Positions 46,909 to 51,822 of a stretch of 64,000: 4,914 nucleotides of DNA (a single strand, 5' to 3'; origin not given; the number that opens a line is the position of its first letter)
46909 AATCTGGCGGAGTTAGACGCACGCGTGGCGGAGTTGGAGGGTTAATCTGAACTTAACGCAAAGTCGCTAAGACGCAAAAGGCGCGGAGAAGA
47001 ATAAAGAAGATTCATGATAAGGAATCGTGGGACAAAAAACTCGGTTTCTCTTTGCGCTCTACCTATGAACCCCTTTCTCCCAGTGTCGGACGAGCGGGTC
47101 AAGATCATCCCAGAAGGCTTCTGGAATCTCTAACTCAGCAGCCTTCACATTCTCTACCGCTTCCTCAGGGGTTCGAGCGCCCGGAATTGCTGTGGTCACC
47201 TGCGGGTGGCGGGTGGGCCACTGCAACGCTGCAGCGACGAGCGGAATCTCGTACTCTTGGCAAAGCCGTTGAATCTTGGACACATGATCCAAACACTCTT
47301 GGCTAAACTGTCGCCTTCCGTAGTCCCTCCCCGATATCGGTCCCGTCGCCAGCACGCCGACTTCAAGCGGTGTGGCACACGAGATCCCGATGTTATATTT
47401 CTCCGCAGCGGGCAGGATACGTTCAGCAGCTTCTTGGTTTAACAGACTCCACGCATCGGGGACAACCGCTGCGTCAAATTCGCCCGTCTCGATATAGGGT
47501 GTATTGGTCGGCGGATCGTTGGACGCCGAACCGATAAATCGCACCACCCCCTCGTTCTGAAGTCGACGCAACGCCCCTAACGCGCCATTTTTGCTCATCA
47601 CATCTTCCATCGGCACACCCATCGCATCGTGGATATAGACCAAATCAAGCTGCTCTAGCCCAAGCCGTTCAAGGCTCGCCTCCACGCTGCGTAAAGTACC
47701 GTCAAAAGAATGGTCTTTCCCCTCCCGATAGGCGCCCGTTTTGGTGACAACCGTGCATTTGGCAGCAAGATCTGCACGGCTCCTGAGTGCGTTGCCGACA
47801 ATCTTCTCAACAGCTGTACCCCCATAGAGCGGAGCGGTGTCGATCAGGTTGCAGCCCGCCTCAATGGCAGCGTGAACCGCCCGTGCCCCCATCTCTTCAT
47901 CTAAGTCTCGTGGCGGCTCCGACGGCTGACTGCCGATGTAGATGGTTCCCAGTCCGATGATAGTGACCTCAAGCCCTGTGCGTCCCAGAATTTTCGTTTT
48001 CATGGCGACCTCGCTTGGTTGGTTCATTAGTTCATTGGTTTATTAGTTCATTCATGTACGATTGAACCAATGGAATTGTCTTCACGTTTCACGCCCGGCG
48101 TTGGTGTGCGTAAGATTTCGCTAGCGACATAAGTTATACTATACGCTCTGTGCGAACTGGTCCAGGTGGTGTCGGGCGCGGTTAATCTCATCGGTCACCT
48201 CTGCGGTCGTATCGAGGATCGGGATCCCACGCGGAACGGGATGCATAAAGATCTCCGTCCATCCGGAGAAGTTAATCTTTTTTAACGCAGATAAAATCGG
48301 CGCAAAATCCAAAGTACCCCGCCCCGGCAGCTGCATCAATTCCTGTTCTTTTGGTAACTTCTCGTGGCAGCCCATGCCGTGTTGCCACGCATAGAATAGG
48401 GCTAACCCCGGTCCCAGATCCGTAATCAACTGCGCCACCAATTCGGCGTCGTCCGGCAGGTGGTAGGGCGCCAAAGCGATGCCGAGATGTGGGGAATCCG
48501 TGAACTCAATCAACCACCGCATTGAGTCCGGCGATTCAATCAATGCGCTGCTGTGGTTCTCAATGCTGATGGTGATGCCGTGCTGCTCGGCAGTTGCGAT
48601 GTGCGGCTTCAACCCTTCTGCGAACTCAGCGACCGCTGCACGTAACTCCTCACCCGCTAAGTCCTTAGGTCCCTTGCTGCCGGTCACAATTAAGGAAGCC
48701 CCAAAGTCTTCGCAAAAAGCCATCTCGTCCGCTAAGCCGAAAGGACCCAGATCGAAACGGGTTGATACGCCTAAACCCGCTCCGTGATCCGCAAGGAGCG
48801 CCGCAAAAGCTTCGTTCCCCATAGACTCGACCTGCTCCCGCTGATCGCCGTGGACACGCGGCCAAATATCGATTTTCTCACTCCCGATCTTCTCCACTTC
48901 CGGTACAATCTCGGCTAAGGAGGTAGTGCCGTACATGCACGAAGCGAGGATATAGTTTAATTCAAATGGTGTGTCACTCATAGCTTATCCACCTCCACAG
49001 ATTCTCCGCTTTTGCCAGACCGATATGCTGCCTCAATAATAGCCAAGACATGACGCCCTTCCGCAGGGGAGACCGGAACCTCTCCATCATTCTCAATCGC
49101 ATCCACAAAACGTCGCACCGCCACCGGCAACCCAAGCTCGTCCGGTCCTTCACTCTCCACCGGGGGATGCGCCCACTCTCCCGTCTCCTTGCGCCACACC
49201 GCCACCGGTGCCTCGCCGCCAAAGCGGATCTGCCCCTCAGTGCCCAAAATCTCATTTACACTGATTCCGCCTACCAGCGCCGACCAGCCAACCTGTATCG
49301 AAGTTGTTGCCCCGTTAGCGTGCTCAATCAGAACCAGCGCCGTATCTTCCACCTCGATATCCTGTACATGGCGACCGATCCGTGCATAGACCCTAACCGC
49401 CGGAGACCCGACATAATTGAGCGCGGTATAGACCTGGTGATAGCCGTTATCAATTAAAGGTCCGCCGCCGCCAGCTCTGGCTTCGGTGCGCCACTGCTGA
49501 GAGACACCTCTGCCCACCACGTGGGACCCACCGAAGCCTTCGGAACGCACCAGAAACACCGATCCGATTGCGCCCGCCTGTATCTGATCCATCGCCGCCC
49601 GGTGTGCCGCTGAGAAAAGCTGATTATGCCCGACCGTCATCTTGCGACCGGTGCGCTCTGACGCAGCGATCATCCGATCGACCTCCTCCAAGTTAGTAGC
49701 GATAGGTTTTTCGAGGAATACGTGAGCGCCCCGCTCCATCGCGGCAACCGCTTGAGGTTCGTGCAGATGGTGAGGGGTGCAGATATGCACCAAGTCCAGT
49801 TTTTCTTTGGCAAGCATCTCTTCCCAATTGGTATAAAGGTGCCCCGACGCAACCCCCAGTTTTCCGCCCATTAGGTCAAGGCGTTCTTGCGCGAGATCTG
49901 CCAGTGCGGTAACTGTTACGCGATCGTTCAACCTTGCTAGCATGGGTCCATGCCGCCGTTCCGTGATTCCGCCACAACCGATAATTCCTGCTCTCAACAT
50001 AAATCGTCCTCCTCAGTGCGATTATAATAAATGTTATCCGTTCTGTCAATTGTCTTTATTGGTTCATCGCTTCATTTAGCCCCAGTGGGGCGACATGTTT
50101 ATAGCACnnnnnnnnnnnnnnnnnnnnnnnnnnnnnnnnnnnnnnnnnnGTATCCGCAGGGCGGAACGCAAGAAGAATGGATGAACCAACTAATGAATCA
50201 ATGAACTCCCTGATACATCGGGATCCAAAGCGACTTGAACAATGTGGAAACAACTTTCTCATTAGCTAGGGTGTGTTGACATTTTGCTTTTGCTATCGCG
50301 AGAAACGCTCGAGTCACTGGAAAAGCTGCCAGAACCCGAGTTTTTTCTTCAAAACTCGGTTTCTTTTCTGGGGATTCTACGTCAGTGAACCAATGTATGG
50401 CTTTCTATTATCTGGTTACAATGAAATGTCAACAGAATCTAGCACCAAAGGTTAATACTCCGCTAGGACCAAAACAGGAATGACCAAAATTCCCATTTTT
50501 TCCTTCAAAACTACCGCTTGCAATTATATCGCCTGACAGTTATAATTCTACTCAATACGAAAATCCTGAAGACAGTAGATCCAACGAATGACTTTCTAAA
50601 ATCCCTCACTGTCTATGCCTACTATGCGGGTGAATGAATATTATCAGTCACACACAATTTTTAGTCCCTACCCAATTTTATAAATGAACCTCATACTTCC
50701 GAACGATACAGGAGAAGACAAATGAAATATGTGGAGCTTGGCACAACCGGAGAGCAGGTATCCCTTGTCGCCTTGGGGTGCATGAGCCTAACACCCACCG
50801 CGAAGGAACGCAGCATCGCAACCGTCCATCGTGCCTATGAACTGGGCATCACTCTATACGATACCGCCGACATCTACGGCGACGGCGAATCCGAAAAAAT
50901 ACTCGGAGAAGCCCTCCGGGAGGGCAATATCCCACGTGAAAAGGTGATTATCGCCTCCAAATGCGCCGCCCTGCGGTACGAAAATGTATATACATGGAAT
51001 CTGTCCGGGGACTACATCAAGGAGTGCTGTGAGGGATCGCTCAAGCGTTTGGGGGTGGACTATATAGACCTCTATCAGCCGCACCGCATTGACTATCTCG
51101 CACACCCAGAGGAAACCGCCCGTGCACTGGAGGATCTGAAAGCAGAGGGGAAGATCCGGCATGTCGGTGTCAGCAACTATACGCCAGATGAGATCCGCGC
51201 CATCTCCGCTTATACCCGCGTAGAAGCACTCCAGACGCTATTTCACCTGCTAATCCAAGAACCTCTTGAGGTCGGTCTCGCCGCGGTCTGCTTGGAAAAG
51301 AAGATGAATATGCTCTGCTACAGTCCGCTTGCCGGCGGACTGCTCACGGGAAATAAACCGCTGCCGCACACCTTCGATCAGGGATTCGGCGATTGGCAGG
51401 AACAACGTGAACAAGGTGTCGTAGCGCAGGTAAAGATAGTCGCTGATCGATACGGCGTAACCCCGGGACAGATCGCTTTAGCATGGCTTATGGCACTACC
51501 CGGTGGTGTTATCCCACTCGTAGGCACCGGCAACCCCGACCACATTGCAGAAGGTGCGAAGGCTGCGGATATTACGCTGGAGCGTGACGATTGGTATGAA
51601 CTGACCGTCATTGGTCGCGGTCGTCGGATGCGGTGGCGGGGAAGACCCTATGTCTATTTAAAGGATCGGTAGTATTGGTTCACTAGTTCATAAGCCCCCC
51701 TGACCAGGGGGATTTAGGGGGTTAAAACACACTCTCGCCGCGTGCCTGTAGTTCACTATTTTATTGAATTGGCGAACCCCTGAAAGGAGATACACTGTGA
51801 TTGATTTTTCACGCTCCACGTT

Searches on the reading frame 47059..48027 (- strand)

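Call 18: search_protein_families(library=ncbifam, proteins=[window:47059-48027:-], max_evalue=0.00001)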
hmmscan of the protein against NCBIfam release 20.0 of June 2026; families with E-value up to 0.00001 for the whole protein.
window:47059-48027:- (322 aa): 7 families
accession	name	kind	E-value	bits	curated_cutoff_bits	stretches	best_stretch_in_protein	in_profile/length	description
NF049922.1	MethglyxlRedYdjG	equivalog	9.3e-34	116.9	550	1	9-304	1-312/326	NADH-dependent methylglyoxal reductase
NF007695.0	PRK10376.1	subfamily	9.8e-18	64.2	280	1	16-168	12-165/290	oxidoreductase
TIGR01293.1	Kv_beta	subfamily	8.2e-14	51.4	365.4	1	9-144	1-134/319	voltage-dependent potassium channel subunit beta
NF008598.0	PRK11565.1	equivalog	1.1e-07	31.2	425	1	45-168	28-138/275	2,5-didehydrogluconate reductase DkgA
NF011432.0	PRK14863.1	equivalog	1.6e-06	27.9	244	1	21-309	5-277/292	bifunctional regulator KidO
NF007912.0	PRK10625.1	equivalog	3e-06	26.8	415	0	14-133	6-132/346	NADP(H)-dependent aldo-keto reductase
NF008377.0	PRK11172.1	equivalog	4.5e-06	26.1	327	0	42-167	13-128/267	2,5-didehydrogluconate reductase DkgB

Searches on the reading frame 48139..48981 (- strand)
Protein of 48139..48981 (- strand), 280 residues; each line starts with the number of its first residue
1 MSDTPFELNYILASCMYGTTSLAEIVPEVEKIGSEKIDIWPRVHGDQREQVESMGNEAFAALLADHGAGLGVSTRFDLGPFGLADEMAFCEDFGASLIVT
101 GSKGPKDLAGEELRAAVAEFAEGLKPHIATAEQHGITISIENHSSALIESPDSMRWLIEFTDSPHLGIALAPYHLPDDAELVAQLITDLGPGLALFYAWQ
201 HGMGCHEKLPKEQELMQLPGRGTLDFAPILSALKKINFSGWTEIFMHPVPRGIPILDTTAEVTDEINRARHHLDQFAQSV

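Call 18: search_protein_families(library=ncbifam, proteins=[window:48139-48981:-], max_evalue=0.00001)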
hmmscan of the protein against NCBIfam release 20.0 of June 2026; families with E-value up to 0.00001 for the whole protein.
window:48139-48981:- (280 aa): 1 family
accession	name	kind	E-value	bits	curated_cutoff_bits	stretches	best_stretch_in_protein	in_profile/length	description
TIGR04379.1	myo_inos_iolE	equivalog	5.5e-07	29.4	290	0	218-242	238-262/290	myo-inosose-2 dehydratase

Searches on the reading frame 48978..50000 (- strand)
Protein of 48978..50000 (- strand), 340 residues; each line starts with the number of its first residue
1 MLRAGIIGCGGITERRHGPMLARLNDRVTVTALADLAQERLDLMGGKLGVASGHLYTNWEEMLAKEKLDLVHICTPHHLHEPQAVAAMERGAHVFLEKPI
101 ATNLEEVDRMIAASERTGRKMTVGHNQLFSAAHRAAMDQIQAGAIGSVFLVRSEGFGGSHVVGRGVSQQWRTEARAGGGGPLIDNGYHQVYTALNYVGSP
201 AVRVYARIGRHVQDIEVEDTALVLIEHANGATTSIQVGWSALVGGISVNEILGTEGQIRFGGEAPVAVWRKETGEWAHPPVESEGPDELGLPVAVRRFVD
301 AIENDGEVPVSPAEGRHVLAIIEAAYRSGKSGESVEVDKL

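Call 18: search_protein_families(library=ncbifam, proteins=[window:48978-50000:-], max_evalue=0.00001)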
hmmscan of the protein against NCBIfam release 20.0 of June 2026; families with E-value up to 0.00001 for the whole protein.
window:48978-50000:- (340 aa): 9 families
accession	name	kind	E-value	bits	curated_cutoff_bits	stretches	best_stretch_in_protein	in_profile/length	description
TIGR04380.1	myo_inos_iolG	equivalog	1.1e-35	123.2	355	1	1-335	1-329/330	inositol 2-dehydrogenase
NF040723.1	UDP-GlcNAcDh_Arch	equivalog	7e-28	98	450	1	2-328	1-300/302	UDP-N-acetylglucosamine 3-dehydrogenase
NF052479.1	LevoglcsnDh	equivalog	7.2e-22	77.6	650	1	54-199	60-204/386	levoglucosan dehydrogenase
NF041392.1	XylDh_Gfo6_Halo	equivalog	4.2e-19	68.5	350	1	2-337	17-350/350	D-xylose 1-dehydrogenase Gfo6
NF008607.0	PRK11579.1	subfamily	3e-16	59.4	330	1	2-201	5-193/346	oxidoreductase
NF052679.1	InsChiInosDhIolG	equivalog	1e-13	51.1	540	1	2-308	3-297/343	bifunctional inositol 2-dehydrogenase/D-chiro-inositol 1-dehydrogenase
NF007574.0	PRK10206.1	equivalog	8.1e-10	38.3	352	1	3-153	4-151/345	oxidoreductase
NF058561.1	BT_2158_fam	equivalog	1.1e-09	37.4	750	1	54-152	81-181/487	glycoside 3-dehydrogenase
NF058563.1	BT_2159_fam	equivalog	5.4e-07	28.9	650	1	3-159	2-154/350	disaccharide 3-dehydrogenase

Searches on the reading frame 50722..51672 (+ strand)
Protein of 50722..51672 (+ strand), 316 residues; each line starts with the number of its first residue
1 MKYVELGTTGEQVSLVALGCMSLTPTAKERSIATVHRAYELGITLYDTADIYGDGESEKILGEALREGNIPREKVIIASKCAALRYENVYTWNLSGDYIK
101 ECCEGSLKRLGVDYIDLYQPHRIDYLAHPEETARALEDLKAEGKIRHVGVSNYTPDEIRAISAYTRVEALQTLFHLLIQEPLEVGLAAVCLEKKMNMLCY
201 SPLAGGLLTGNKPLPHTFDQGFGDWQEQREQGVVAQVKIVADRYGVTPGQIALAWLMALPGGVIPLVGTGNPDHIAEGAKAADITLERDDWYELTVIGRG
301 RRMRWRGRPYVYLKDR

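Call 18: search_protein_families(library=ncbifam, proteins=[window:50722-51672:+], max_evalue=0.00001)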
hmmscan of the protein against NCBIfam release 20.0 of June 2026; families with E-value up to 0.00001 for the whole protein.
window:50722-51672:+ (316 aa): 7 families
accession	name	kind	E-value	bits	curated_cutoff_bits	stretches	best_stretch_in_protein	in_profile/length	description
NF049922.1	MethglyxlRedYdjG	equivalog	1.1e-41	143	550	1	1-291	1-314/326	NADH-dependent methylglyoxal reductase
TIGR01293.1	Kv_beta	subfamily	2.6e-23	82.6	365.4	1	1-281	1-300/319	voltage-dependent potassium channel subunit beta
NF008598.0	PRK11565.1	equivalog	2.5e-22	79.3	425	1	26-303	25-266/275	2,5-didehydrogluconate reductase DkgA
NF007695.0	PRK10376.1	subfamily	1.3e-21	77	280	1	25-176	36-190/290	oxidoreductase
NF007388.0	PRK09912.1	subfamily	2e-21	76.3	448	1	3-211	15-233/346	L-glyceraldehyde 3-phosphate reductase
NF007912.0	PRK10625.1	equivalog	2.5e-21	76.5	415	1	1-294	1-334/346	NADP(H)-dependent aldo-keto reductase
NF008377.0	PRK11172.1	equivalog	1.3e-18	67.2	327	1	28-163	15-141/267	2,5-didehydrogluconate reductase DkgB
